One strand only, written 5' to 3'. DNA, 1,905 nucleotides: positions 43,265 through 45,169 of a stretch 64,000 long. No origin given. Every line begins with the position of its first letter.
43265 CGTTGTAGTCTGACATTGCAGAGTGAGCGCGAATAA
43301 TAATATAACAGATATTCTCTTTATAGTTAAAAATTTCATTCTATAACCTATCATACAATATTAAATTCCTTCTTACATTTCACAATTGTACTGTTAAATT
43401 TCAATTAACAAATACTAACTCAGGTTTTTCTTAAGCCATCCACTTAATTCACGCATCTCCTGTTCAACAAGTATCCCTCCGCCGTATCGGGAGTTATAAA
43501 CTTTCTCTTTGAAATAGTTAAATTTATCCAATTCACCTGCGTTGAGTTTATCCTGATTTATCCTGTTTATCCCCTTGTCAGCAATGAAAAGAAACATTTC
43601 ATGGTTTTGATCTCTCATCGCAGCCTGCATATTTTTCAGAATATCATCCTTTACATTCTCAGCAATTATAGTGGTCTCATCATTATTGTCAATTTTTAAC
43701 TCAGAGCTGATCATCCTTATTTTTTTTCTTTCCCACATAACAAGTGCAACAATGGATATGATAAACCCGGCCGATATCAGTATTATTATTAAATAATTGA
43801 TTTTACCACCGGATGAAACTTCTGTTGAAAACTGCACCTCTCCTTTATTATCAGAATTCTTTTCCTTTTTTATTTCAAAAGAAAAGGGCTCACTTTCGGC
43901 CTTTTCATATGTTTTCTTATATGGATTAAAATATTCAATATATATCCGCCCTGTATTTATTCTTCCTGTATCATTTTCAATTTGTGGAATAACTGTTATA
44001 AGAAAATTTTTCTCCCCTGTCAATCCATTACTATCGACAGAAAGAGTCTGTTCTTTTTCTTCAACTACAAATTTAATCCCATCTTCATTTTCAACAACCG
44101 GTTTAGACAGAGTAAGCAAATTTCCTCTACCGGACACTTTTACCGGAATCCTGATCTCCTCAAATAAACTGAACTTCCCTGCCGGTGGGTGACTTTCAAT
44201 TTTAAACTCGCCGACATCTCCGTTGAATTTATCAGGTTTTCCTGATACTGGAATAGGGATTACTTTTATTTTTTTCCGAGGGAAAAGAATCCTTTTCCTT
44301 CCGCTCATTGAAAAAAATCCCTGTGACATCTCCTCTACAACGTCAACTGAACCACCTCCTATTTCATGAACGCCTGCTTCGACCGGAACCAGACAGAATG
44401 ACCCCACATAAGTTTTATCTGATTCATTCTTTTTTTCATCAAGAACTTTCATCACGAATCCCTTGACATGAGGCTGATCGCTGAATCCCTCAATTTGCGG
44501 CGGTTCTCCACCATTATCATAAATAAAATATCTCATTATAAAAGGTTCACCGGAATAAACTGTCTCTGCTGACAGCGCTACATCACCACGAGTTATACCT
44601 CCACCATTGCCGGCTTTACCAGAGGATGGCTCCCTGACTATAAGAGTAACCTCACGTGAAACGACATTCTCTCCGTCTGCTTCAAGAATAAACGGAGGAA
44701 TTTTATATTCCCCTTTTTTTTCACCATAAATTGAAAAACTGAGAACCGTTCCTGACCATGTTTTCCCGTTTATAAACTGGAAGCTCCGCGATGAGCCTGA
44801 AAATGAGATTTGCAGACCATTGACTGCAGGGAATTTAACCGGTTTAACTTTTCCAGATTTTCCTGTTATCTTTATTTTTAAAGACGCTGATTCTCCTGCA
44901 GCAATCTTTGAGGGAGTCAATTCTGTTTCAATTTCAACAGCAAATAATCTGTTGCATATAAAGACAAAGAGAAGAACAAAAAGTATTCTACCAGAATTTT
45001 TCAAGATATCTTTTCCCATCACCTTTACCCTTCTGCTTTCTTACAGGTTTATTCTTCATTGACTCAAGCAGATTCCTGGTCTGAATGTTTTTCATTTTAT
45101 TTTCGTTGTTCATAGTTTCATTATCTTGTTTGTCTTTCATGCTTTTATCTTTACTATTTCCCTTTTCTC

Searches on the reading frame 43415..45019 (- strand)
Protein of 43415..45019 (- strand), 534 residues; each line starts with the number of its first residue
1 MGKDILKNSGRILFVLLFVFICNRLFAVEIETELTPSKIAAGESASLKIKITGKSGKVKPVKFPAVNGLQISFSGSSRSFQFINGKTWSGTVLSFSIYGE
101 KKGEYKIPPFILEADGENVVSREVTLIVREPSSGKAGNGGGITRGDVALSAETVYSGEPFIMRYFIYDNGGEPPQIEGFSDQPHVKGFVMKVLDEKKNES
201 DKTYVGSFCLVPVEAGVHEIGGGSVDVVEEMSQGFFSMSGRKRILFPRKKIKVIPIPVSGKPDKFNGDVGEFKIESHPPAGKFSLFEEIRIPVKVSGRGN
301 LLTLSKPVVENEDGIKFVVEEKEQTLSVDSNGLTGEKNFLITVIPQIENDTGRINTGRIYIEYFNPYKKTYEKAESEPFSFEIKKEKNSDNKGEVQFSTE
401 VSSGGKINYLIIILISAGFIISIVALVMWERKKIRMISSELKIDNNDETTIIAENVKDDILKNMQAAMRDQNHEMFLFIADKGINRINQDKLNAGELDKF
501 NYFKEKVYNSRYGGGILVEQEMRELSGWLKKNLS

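Call 78: search_protein_families(library=pfam, proteins=[window:43415-45019:-], max_evalue=0.00001)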
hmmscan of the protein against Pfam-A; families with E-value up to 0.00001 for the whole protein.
window:43415-45019:- (534 aa): 1 family
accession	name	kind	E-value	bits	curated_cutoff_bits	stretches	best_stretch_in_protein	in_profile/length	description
PF13584.12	BatD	-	7.2e-18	65.5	24.1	1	34-128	3-92/92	BatD DUF11 like domain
